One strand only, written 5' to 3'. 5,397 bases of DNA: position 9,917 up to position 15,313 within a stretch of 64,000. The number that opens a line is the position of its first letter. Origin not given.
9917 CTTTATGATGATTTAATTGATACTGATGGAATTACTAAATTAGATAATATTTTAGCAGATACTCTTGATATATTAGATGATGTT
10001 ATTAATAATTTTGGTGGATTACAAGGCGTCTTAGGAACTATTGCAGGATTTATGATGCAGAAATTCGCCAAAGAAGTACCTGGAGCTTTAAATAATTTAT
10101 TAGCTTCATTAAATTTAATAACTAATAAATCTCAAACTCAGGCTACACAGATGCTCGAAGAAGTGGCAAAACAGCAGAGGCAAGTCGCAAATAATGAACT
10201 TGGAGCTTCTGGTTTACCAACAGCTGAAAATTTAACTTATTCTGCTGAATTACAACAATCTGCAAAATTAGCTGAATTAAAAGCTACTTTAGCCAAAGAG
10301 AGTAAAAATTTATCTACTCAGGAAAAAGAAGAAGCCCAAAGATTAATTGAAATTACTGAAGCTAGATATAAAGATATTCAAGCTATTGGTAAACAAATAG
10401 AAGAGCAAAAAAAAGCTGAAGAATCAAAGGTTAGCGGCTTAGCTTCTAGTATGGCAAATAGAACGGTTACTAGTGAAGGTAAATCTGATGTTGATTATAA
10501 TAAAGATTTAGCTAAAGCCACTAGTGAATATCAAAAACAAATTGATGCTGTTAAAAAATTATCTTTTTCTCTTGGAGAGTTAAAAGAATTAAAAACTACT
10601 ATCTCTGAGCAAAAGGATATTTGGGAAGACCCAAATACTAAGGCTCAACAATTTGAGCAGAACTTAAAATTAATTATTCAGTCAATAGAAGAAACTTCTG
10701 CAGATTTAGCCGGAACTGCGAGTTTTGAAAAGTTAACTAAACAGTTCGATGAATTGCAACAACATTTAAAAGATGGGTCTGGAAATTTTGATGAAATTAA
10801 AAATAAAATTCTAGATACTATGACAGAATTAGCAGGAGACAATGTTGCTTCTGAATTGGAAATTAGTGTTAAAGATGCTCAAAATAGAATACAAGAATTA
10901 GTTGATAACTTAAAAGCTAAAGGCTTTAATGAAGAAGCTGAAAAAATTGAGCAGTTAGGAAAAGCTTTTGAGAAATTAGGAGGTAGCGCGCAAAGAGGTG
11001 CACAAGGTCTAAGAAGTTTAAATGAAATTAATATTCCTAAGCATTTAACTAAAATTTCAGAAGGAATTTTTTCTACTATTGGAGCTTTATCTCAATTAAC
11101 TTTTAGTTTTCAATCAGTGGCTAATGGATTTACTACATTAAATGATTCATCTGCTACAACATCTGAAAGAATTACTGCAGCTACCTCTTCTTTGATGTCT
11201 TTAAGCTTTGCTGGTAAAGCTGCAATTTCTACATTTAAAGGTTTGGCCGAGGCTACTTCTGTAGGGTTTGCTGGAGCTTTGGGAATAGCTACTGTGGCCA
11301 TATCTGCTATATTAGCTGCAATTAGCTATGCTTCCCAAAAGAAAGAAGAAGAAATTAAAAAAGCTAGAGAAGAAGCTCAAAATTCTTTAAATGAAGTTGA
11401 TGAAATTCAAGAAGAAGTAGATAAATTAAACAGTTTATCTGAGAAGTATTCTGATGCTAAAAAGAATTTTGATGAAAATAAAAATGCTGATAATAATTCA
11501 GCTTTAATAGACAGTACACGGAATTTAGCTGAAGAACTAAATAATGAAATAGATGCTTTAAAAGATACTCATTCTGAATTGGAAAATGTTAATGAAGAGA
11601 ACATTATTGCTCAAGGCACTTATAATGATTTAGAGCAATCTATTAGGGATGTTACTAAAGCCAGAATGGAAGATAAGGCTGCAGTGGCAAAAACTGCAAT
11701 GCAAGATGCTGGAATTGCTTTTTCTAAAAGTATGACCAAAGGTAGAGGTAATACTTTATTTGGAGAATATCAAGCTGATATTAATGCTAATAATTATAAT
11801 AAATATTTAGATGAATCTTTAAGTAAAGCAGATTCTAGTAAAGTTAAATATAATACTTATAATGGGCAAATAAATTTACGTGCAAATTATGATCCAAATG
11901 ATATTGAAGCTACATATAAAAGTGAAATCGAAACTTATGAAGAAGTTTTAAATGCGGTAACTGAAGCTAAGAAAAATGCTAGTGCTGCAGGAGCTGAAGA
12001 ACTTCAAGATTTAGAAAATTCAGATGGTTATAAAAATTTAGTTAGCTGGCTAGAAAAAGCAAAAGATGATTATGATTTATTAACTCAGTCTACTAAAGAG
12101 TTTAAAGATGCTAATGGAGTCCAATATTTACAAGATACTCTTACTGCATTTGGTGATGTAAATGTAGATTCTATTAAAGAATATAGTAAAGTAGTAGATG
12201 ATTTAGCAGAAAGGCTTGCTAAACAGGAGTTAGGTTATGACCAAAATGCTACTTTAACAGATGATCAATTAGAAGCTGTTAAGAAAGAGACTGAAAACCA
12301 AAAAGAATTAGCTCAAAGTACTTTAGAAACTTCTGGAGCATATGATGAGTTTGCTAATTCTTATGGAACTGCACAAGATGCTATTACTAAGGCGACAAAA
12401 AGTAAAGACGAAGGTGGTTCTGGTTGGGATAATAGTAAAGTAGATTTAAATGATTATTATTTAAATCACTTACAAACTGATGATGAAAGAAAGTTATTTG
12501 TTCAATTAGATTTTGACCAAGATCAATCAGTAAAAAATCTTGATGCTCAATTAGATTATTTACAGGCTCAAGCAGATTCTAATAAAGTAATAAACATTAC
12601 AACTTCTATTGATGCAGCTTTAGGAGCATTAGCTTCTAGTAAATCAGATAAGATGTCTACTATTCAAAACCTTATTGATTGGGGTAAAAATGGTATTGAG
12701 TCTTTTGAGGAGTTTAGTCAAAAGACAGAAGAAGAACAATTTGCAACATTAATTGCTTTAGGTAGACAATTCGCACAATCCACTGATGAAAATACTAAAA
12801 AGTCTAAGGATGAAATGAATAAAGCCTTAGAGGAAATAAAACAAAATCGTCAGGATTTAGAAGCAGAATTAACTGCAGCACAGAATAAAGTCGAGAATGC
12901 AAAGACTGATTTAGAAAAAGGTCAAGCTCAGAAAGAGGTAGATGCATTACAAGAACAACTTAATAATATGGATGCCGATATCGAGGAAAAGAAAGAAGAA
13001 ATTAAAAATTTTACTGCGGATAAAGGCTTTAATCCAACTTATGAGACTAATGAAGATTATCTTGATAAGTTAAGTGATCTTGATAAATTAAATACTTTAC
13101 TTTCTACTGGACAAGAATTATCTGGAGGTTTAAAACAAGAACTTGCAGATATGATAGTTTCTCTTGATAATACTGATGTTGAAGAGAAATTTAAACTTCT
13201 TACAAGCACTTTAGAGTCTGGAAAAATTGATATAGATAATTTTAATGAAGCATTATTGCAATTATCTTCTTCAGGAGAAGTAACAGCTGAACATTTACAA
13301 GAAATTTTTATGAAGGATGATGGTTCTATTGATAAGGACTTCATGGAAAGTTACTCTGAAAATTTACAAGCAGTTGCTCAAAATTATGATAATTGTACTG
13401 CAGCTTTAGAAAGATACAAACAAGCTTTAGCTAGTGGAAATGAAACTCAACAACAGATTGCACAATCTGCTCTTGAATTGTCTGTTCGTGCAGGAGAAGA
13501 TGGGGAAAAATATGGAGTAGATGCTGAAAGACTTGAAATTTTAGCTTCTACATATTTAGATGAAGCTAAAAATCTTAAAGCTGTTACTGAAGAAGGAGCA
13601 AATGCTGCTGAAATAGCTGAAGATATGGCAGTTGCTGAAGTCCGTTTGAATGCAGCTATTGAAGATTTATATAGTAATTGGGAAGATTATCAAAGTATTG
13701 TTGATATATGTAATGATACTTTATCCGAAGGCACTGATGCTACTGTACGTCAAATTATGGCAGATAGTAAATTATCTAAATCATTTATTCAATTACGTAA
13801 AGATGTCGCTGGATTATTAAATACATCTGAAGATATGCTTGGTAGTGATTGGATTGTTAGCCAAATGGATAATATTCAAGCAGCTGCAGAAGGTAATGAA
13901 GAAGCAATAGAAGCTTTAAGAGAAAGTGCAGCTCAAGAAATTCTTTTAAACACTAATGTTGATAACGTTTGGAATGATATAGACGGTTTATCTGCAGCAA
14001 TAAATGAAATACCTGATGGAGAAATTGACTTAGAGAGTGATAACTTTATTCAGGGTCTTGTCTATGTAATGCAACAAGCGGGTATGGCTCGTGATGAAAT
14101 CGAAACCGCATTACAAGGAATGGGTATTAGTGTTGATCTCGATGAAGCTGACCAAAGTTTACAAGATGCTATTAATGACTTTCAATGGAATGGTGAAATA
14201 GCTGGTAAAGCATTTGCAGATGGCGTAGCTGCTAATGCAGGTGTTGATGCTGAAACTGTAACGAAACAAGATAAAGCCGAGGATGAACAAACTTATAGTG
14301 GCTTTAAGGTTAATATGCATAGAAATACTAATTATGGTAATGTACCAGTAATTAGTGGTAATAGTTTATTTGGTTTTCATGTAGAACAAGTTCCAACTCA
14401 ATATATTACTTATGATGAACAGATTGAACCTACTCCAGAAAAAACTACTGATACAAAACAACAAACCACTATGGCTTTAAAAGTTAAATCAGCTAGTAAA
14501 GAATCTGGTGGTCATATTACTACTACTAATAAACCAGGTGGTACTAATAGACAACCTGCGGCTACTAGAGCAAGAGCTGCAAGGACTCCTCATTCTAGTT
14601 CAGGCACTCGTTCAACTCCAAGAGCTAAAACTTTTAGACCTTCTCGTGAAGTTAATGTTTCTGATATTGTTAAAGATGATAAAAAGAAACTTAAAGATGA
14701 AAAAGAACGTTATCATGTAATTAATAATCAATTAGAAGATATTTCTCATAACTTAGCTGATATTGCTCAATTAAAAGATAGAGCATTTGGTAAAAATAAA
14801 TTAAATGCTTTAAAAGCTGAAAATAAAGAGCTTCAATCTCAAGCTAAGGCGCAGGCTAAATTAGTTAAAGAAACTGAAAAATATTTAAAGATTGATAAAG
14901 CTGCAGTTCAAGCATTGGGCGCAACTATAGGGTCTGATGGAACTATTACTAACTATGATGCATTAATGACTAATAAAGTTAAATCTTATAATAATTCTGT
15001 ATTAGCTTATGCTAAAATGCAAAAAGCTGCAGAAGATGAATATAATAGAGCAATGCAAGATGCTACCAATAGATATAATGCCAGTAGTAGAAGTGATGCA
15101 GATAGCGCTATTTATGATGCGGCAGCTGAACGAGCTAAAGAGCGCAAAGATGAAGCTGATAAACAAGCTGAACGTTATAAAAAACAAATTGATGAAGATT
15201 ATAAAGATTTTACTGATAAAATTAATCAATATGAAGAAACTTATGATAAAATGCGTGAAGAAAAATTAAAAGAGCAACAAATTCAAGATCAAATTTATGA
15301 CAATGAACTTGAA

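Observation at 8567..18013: Exceptionally long tape measure protein (3148 aa), implying a very long tail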

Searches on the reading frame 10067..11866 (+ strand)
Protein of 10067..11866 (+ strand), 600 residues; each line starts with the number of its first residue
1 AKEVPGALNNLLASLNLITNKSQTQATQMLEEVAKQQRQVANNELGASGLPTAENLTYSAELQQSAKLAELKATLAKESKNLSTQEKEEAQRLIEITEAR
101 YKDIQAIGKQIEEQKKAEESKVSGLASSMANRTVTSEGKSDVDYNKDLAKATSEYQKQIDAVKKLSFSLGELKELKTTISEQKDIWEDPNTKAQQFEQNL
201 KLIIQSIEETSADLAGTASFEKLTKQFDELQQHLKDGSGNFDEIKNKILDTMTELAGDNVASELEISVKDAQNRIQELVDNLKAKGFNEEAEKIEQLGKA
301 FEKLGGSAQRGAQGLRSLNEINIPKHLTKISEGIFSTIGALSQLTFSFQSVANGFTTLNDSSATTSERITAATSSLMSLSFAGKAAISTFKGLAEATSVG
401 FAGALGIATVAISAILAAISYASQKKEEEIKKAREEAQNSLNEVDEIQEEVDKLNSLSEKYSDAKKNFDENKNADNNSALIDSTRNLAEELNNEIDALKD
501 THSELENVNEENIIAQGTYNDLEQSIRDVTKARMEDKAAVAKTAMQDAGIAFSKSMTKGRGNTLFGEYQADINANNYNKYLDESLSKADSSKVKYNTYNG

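Call 51: search_protein_families(library=phrogs, proteins=[window:10067-11866:+], max_evalue=0.01)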
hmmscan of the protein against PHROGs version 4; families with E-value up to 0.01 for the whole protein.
window:10067-11866:+ (600 aa): 1 family
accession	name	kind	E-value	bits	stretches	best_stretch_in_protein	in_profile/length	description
phrog_5218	-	unknown function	4.6e-06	26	1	191-545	403-768/1599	-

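Call 52: search_protein_families(library=pfam, proteins=[window:10067-11866:+], max_evalue=0.1)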
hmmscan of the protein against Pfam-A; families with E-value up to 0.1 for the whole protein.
window:10067-11866:+ (600 aa): 2 families
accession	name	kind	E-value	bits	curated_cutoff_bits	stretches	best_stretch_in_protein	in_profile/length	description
PF13306.12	LRR_5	-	0.0017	18.7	27.7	1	315-391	33-107/127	BspA type Leucine rich repeat region (6 copies)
PF24580.1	DUF7607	-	0.093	13.3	27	1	458-532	25-97/110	Domain of unknown function (DUF7607)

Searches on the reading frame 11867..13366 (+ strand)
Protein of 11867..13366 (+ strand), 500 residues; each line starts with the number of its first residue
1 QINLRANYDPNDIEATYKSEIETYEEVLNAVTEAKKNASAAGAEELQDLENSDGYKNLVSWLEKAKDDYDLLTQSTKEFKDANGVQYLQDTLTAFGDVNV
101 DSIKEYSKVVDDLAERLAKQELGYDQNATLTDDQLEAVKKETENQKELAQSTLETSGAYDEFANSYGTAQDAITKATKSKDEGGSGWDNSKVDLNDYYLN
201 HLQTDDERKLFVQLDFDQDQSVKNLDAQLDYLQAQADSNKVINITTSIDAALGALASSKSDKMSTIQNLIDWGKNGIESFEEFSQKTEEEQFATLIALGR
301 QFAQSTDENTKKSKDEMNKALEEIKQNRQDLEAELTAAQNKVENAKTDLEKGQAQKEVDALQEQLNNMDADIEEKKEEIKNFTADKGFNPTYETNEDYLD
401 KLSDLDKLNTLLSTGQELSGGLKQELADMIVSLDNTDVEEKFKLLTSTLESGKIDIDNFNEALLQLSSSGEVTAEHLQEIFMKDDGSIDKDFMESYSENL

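Call 51: search_protein_families(library=phrogs, proteins=[window:11867-13366:+], max_evalue=0.01)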
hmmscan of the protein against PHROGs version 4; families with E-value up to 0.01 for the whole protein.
window:11867-13366:+ (500 aa): 1 family
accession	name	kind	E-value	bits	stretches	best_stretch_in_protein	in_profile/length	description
phrog_32283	-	unknown function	0.00016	22.2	1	73-220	7-154/317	-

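Call 52: search_protein_families(library=pfam, proteins=[window:11867-13366:+], max_evalue=0.1)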
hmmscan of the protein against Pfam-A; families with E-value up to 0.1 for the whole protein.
window:11867-13366:+ (500 aa): 0 families

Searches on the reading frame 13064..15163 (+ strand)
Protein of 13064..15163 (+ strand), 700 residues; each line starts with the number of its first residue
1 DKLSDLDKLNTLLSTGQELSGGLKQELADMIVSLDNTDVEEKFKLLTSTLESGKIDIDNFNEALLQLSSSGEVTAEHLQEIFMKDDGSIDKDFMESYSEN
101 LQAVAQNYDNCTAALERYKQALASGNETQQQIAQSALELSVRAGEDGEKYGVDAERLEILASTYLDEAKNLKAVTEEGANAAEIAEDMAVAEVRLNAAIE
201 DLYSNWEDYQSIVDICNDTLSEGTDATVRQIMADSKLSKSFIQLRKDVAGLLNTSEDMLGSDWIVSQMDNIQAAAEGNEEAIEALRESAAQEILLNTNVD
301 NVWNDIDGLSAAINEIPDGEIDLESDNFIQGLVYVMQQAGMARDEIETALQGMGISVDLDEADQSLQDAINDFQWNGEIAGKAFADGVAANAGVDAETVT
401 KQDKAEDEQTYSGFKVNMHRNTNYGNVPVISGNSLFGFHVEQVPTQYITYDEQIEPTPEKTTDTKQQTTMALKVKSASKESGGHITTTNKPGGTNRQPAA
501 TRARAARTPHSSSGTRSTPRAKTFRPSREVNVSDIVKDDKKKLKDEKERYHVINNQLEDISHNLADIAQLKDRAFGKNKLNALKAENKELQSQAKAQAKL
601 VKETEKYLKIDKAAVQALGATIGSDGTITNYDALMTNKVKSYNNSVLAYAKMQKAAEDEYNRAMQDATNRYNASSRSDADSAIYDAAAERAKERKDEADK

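Call 64: predict_structure(alignment_id=A4)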
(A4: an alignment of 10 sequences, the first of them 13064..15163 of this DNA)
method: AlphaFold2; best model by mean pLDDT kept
length: 700 residues; sequences in the alignment: 10
mean_pLDDT: 70.5   pTM: 0.44
mean pLDDT of the five models: 70.5, 68.2, 64.8, 64.6, 64.3
residues with pLDDT >= 90: 20; 70-90: 408; 50-70: 162; < 50: 110
segments of 3 or more residues with pLDDT < 50: 87-89, 362-384, 386-413, 460-470, 487-517, 573-575, 604-610
pLDDT, mean of each block of 10 residues (from residue 1): 71 79 87 76 82 82 82 70 54 72 84 88 81 85 80 78 79 65 78 79 83 73 73 80 88 84 87 84 87 79 69 75 64 72 79 78 43 41 48 34 41 59 73 60 72 58 39 71 52 32 35 42 79 81 71 62 62 49 60 62 49 69 72 83 86 89 91 86 90 86
secondary structure, 60 per line:
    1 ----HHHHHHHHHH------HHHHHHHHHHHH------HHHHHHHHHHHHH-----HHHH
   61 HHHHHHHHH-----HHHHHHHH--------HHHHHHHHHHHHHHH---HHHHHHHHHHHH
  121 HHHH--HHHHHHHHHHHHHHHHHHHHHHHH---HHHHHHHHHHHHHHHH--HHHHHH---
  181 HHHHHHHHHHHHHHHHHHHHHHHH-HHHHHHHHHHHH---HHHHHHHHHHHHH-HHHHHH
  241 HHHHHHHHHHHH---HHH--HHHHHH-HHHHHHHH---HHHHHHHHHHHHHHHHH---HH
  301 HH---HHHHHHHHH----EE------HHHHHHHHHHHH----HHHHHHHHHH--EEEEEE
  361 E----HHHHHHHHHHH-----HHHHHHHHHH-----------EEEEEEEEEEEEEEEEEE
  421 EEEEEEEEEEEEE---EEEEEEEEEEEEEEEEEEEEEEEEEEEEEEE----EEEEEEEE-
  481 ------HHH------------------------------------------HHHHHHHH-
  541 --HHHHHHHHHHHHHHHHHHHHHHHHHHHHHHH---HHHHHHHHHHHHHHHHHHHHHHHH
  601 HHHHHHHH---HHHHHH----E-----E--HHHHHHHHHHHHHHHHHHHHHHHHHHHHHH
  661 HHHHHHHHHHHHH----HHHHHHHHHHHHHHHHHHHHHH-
elements in order (helices of 4 or more, strands of 3 or more residues): H5-14 H21-32 H39-51 H57-69 H75-82 H91-105 H109-124 H127-150 H154-169 H172-177 H181-204 H206-217 H221-233 H235-252 H261-266 H268-275 H279-295 H299-302 H306-314 H327-338 H343-352 E355-361 H366-376 H382-391 E403-433 E437-467 E472-479 H532-539 H543-573 H577-608 H612-617 H631-673 H678-699
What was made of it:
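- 13064..14146 (+): aa 1500-1860: region of about 20 short helices (alpha-solenoid-like in the model), moderately conserved, not a long coiled coil. AlphaFold2 pLDDT about 70-88 (call 64).
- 14270..14500 (+): aa 1902-1978: predicted long beta-hairpin (strands of about 30 residues), conserved in relatives. AlphaFold2 DSSP E403-433/E437-467/E472-479 of the 700-aa model, pLDDT about 40-73 (call 64).
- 14504..14656 (+): aa 1980-2030: disordered, basic, Pro/Ser/Thr/Arg-rich internal linker; possible processing site. pLDDT < 50 (call 64).
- On Tail tape measure protein, TP901 / PhageMin_Tail type: Interrupted by non-helical islands (call 64).
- Checked: AlphaFold2 models aa 1500-1860 as about 20 short helices, aa 1902-1978 as a long beta-hairpin and aa 1980-2030 as disordered (call 64).
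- aa 1500-1860 is modelled as a compact helical domain with pLDDT around 80, not as a rod (call 64).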

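Call 68: fold_search(model_id=the predicted structure, library=pdb)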
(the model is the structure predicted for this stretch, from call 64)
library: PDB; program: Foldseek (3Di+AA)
matches with E <= 10: 311; with E <= 0.001: 0
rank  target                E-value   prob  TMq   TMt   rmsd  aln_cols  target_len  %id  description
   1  2ix3_A                9.5e-02  0.41  0.15  0.12  19.8       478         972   15  Structure of yeast Elongation Factor 3 (released 2006-08-08)
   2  7ycj_A                1.4e-01  0.38  0.14  0.18  20.3       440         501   11  Crystal structure of Vac8 bound to Vac17 (released 2023-07-12)
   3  5hiu_C                1.8e-01  0.33  0.15  0.22  23.2       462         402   12  Structure of the TSC2 N-terminus (released 2016-08-10)
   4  8r6s_G                1.8e-01  0.33  0.14  0.13  16.5       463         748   11  Plastid-encoded RNA polymerase (Integrated model) (released 2024-03-13)
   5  5hiu_D                1.9e-01  0.33  0.15  0.22  23.4       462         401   12  Structure of the TSC2 N-terminus (released 2016-08-10)
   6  8v2d_A                2.0e-01  0.23  0.12  0.21  20.1       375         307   14  Computational Designed Nanocage O43_129 (released 2024-03-13)
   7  7kzq_U                2.1e-01  0.23  0.14  0.10  23.8       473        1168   11  Structure of the human Fanconi anaemia Core-ID complex (released 2021-03-10)
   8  8v3b_a                2.1e-01  0.09  0.08  0.11  20.6       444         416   13  Computational Designed Nanocage O43_129_+4 (released 2024-03-13)
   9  7z8v_D                2.4e-01  0.16  0.12  0.08  21.7       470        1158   12  CAND1-SCF-SKP2 (SKP1deldel) CAND1 engaged SCF rocked (released 2023-04-19)
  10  7zbw_D                3.6e-01  0.13  0.12  0.10  23.1       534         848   12  CAND1-SCF-SKP2 CAND1 rolling-2 SCF engaged (released 2023-04-19)
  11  5bz5_A                4.0e-01  0.09  0.09  0.15  21.9       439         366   12  Crystal structure of the RNA-binding domain of yeast Puf5p bound to AMN1 RNA (released 2015-09-23)
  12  9c59_B                4.2e-01  0.20  0.14  0.16  19.2       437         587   14  Human AP-3 dimer bound to myristoylated Arf1 (Q71L) and LAMP1 cargo on a lipid nanodisc (released 2024-12-18)
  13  3w5k_A                4.4e-01  0.20  0.14  0.12  21.3       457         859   14  Crystal structure of Snail1 and importin beta complex (released 2014-03-05)
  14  9zjv_B                4.6e-01  0.11  0.13  0.14  24.2       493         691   10  Human sterile alpha motif domain-containing protein 9 (SAMD9), asymmetric dimer "wing" shape (released 2026-02-25)
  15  4evt                  4.8e-01  0.13  0.12  0.15  22.0       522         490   11  Crystal Structure of Mouse Catenin beta-59 in 8.3M urea (released 2013-05-01)
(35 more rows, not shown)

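Call 69: fold_search(model_id=the predicted structure, library=viral)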
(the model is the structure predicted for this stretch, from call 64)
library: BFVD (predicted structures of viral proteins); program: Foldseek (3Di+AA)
matches with E <= 10: 247; with E <= 0.001: 1
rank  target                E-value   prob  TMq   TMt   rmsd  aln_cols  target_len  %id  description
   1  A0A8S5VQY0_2          4.3e-05  1.00  0.20  0.16  27.6       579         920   14  (no name in the UniProt tables at hand)
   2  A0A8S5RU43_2          1.6e-03  0.91  0.19  0.12  41.3       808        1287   12  (no name in the UniProt tables at hand)
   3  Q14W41                5.3e-02  0.12  0.10  0.07  35.0       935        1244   11  ORF65 [Ranid herpesvirus 2]
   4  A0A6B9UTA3            2.5e-01  0.08  0.10  0.11  28.2       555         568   10  (no name in the UniProt tables at hand)
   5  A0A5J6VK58            3.3e-01  0.12  0.13  0.16  31.8       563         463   11  Uncharacterized protein [Megaviridae environmental sample]
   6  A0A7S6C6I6            4.0e-01  0.07  0.08  0.09  27.1       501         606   10  (no name in the UniProt tables at hand)
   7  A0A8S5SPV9            4.0e-01  0.03  0.05  0.05  36.5       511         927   12  Tail protein [Siphoviridae sp. ctnR613]
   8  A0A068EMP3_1          4.8e-01  0.03  0.07  0.05  50.4       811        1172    9  Putative tail protein [Bacillus phage CP-51]
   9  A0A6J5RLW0            5.0e-01  0.04  0.07  0.06  30.9       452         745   13  Peptidase M23 (Fragment) [uncultured Caudovirales phage]
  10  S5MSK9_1              6.3e-01  0.03  0.08  0.06  39.2       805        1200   10  Tail fiber protein [Bacillus phage JL]
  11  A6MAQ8                6.6e-01  0.21  0.05  0.15  23.2       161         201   11  PB2 (Fragment) [Influenza A virus (A/swine/Korea/S11/2005(H1N2))]
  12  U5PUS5                6.6e-01  0.08  0.05  0.16  20.6       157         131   11  Uncharacterized protein [Salmonella phage Maynard]
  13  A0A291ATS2            7.0e-01  0.06  0.10  0.13  20.1       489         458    9  Ankyrin repeat domain containing protein [Pandoravirus salinus]
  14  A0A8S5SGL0            7.0e-01  0.04  0.08  0.11  23.6       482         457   15  Minor tail protein (Fragment) [Siphoviridae sp. ctzyE57]
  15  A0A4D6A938            7.3e-01  0.10  0.05  0.04  43.7       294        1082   12  (no name in the UniProt tables at hand)
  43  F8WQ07                2.3e+00  0.02  0.07  0.04  50.1       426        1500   12  (no name in the UniProt tables at hand)
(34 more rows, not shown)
